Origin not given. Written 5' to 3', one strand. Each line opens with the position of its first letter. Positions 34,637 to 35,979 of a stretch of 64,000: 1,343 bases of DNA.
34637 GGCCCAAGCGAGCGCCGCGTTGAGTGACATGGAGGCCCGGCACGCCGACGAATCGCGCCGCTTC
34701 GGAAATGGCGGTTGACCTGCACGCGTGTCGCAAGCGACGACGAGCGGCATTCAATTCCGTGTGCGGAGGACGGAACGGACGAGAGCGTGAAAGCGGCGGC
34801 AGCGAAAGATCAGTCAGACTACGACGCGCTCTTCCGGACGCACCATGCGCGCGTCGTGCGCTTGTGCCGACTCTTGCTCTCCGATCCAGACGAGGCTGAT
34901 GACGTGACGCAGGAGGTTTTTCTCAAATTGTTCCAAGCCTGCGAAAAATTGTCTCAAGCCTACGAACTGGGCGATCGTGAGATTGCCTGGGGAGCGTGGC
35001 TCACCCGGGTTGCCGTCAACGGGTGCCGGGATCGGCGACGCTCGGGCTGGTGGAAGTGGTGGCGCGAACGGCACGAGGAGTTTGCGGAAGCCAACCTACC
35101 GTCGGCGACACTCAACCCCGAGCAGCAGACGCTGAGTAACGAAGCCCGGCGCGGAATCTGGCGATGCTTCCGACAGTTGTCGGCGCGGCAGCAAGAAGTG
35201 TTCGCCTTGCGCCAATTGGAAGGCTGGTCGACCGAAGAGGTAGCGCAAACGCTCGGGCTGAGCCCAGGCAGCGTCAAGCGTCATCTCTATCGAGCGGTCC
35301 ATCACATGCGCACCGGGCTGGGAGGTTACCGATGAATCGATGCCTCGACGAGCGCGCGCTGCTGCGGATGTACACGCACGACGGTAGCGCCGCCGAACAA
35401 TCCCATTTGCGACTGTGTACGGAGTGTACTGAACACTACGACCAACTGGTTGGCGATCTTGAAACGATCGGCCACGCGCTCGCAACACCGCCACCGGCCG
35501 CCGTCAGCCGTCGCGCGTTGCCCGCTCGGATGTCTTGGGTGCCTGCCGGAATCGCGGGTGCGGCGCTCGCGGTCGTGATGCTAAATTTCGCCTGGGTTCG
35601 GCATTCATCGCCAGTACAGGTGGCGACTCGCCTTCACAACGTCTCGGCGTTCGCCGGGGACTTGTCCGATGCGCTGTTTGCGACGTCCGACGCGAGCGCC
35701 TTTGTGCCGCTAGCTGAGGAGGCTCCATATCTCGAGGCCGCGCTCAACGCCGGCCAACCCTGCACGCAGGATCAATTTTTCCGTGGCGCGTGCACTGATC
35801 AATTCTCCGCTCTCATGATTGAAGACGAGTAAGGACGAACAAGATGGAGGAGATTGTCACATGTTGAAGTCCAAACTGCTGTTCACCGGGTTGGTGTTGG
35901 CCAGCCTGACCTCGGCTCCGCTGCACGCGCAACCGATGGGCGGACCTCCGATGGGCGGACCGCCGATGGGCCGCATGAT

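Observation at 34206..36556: ECF sigma / zinc-type anti-sigma pair bracketed by two LTXXQ periplasmic proteins with His-rich and Met-rich metal motifs, plus an acidic mini-peptide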

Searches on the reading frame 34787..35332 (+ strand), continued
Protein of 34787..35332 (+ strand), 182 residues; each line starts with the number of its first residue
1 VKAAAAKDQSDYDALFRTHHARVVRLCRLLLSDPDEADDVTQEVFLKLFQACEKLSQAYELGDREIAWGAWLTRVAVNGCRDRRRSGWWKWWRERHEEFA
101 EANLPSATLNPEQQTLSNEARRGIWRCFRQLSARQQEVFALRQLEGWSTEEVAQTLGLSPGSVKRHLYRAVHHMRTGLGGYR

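Call 82: get_annotated_region(hit=H1, flank=2500)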
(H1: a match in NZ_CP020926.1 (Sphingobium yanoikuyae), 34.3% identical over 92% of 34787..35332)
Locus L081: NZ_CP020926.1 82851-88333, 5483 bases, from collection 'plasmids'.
description: Sphingobium yanoikuyae strain SHJ plasmid pSES220, complete sequence
organism: Sphingobium yanoikuyae (NCBI taxid 13690)
taxonomy: Bacteria; Pseudomonadota; Alphaproteobacteria; Sphingomonadales; Sphingomonadaceae; Sphingobium; Sphingobium yanoikuyae
host: -; source: soil; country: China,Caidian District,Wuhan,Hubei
typing (MOB-suite, as given by PLSDB): conjugative; replicon rep_cluster_728; relaxase MOBF; mating-pair formation MPF_T
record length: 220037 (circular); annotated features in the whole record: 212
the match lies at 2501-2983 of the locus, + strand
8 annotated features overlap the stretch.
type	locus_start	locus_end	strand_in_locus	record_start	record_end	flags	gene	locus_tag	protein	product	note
CDS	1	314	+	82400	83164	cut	-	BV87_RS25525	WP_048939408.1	glutaredoxin family protein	-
CDS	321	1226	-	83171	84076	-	copD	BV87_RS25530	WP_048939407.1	copper homeostasis membrane protein CopD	GO:0006825 - copper ion transport [Evidence IEA]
CDS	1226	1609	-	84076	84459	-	copC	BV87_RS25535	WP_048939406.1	copper homeostasis periplasmic binding protein CopC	GO:0006825 - copper ion transport [Evidence IEA]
CDS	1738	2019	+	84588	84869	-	-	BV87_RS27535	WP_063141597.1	hypothetical protein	-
CDS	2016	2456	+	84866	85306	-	-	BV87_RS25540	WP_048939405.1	periplasmic heavy metal sensor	-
CDS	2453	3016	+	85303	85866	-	-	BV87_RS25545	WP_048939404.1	RNA polymerase sigma factor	GO:0006352 - DNA-templated transcription initiation [Evidence IEA]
CDS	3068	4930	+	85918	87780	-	-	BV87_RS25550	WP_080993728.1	copper resistance system multicopper oxidase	GO:0006825 - copper ion transport [Evidence IEA]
CDS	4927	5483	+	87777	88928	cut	-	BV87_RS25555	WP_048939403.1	copper resistance protein B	-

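Call 83: get_annotated_region(hit=H22, flank=2500)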
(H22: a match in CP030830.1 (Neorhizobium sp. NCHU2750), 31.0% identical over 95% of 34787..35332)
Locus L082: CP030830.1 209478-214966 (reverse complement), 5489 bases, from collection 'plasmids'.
description: Neorhizobium sp. NCHU2750 plasmid pNCHU2750c, complete sequence
organism: Neorhizobium sp. NCHU2750 (NCBI taxid 1825976)
taxonomy: Bacteria; Pseudomonadota; Alphaproteobacteria; Hyphomicrobiales; Rhizobiaceae; Neorhizobium; Neorhizobium sp. NCHU2750
host: -; source: Rosa; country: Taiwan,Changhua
typing (MOB-suite, as given by PLSDB): conjugative; relaxase MOBQ; mating-pair formation MPF_T
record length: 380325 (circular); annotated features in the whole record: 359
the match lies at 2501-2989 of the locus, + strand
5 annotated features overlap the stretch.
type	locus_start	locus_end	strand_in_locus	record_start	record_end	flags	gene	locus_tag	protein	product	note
CDS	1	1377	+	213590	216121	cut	ligD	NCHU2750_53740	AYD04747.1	ATP-dependent DNA ligase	-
CDS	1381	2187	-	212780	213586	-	ku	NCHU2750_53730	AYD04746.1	DNA repair protein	-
CDS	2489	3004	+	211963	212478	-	-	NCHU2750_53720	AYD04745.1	RNA polymerase sigma factor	-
CDS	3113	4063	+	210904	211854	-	fecR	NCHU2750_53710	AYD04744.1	transmembrane sensor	-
CDS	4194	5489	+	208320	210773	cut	-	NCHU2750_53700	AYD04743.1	iron complex outermembrane recepter protein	-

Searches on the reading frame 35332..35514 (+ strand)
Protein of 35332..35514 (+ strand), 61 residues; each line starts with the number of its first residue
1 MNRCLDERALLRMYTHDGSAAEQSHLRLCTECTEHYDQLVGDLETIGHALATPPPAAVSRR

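Call 86: search_protein_families(library=pfam, proteins=[window:35332-35514:+], max_evalue=10)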
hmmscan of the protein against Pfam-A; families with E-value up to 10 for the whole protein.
seq(61 aa): 1 family
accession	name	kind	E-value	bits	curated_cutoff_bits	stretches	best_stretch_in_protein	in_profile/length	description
PF03161.18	LAGLIDADG_2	-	0.19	12.1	25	1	3-35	97-129/168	LAGLIDADG DNA endonuclease family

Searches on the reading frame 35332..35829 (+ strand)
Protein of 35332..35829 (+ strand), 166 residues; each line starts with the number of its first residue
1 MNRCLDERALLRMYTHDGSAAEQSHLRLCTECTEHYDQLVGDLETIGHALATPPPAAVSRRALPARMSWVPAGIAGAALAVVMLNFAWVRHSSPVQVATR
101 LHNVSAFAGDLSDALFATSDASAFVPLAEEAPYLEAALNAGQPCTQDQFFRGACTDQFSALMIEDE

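Call 4: search_protein_families(library=pfam, proteins=[window:35332-35829:+], max_evalue=0.1)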
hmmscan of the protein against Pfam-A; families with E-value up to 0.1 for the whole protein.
window:35332-35829:+ (166 aa): 0 families

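Call 5: search_protein_families(library=ncbifam, proteins=[window:35332-35829:+], max_evalue=0.1)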
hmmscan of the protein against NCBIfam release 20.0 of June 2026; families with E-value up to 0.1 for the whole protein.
window:35332-35829:+ (166 aa): 1 family
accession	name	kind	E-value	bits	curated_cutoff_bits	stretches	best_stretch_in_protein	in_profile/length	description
NF052375.1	antisigma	equivalog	0.0074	16.3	100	0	23-70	19-65/217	anti-sigma factor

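Call 27: search_protein_families(library=pfam, alignment_id=A2, max_evalue=0.01)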
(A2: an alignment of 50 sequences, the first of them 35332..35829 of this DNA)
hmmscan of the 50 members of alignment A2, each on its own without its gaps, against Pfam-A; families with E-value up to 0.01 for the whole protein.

A. member 1, window:35332-35829:+ (166 aa): 0 families

B. families by the number of members that match (of 50 scanned): 1 family
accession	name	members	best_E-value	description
PF11239.13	DUF3040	1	0.0045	Protein of unknown function (DUF3040)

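Call 28: search_solved_structures(query=A2, max_evalue=10, show_alignments=2)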
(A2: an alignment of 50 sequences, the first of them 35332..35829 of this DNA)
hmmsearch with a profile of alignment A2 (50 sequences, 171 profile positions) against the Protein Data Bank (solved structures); distinct sequences matched with E-value up to 10: 7.
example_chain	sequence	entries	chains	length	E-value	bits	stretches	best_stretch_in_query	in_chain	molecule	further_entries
4hqe_A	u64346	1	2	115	0.11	16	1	26-47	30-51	Transcriptional regulator QsrR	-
2d4r_A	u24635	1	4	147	0.12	15.9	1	34-76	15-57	hypothetical protein TTHA0849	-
4cxf_B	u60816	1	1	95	0.13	15.7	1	40-101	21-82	CNRY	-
6ykr_F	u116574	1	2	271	1.3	12.5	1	68-146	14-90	Chemotaxis protein MotB, putative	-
9hyu_R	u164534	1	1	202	2.2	11.8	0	44-91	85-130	Photosystem I protein (PsaR)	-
8e9g_L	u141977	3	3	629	4.7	10.7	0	45-121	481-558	NADH-quinone oxidoreductase, L subunit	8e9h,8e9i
7sux_A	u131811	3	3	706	5.9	10.3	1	43-126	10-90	NADPH--cytochrome P450 reductase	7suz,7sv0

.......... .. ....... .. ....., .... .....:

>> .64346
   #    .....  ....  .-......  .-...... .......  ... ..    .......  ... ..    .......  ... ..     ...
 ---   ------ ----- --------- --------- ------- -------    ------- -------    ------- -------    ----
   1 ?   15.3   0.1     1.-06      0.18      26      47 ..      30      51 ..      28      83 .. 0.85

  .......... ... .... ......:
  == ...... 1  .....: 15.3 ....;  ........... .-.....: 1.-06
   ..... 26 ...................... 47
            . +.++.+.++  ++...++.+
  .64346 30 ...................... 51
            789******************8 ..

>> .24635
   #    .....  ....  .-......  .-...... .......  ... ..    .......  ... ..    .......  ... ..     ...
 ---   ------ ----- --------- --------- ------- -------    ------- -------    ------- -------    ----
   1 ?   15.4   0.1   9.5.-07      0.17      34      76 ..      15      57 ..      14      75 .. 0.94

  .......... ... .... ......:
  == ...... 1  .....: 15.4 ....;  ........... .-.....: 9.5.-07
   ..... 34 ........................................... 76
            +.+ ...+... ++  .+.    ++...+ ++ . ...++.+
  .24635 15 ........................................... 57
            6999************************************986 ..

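Call 70: search_protein_representatives(protein=window:35332-35829:+)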
Query: 166 residues. Proteins with E-value up to 0.001 (for the whole library): 266; up to 1e-10: 71; up to 1e-30: 12. The best 150 are listed.
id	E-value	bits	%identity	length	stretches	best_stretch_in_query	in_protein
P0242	1.7e-56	206.6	60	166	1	1-166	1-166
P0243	7.6e-49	181.8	54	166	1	1-166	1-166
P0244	1.2e-45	171.4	53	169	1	1-165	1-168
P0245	9.6e-40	152.2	46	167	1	1-163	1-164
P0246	3.8e-37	143.8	44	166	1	1-165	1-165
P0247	4.9e-36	140.2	47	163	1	1-166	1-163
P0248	2.0e-35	138.2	46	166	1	1-166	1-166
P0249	1.2e-34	135.7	54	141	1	26-166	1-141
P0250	2.7e-34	134.5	44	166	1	1-162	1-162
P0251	6.1e-34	133.4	47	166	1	1-162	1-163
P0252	4.8e-33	130.5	46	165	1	1-166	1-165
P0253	2.4e-31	124.9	42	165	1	1-166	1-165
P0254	3.2e-30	121.3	46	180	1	1-165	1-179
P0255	2.8e-29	118.2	45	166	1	1-166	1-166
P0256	4.4e-28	114.3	57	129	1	48-164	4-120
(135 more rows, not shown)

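Call 77: predict_structure(alignment_id=A5)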
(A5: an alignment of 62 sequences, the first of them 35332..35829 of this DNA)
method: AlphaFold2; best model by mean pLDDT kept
length: 166 residues; sequences in the alignment: 62
mean_pLDDT: 78.6   pTM: 0.41
mean pLDDT of the five models: 78.6, 77.7, 76.7, 76.3, 75.2
residues with pLDDT >= 90: 60; 70-90: 46; 50-70: 56; < 50: 4
segments of 3 or more residues with pLDDT < 50: 99-101
pLDDT, mean of each block of 10 residues (from residue 1): 89 98 97 98 97 81 64 89 89 53 70 73 56 67 73 72 65
secondary structure, 60 per line:
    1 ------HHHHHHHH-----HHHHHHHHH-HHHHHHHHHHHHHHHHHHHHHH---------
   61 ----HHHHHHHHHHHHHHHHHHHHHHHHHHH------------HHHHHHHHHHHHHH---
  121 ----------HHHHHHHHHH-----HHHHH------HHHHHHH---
elements in order: H7-14 H20-28 H30-51 H65-91 H104-117 H131-140 H146-150 H157-163

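Call 79: fold_search(model_id=the predicted structure, library=pdb)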
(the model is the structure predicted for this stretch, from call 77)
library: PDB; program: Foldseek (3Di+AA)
matches with E <= 10: 7; with E <= 0.001: 0
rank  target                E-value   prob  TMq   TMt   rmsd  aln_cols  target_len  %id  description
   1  5wuq_C                2.2e+00  0.44  0.26  0.54   3.3        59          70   15  Crystal structure of SigW in complex with its anti-sigma RsiW, a zinc binding form (released 2017-03-29)
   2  5wuq_D                3.3e+00  0.30  0.25  0.54   3.4        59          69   15  Crystal structure of SigW in complex with its anti-sigma RsiW, a zinc binding form (released 2017-03-29)
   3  2z2s_D                3.5e+00  0.16  0.24  0.23  11.5        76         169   22  Crystal Structure of Rhodobacter sphaeroides SigE in complex with the anti-sigma ChrR (released 2008-02-05)
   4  2z2s_B                5.3e+00  0.11  0.23  0.21  11.6        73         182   25  Crystal Structure of Rhodobacter sphaeroides SigE in complex with the anti-sigma ChrR (released 2008-02-05)
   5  4mrt_A                6.9e+00  0.06  0.13  0.10  10.6        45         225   22  Structure of the Phosphopantetheine Transferase Sfp in Complex with Coenzyme A and a Peptidyl Carrier Protein (released 2014-04-23)
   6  2z2s_H                8.4e+00  0.08  0.23  0.22  11.6        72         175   25  Crystal Structure of Rhodobacter sphaeroides SigE in complex with the anti-sigma ChrR (released 2008-02-05)
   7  8r4o_G                9.0e+00  0.03  0.12  0.07   9.5        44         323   23  Salt inducible kinase 3 in complex with inhibitor (released 2024-03-27)
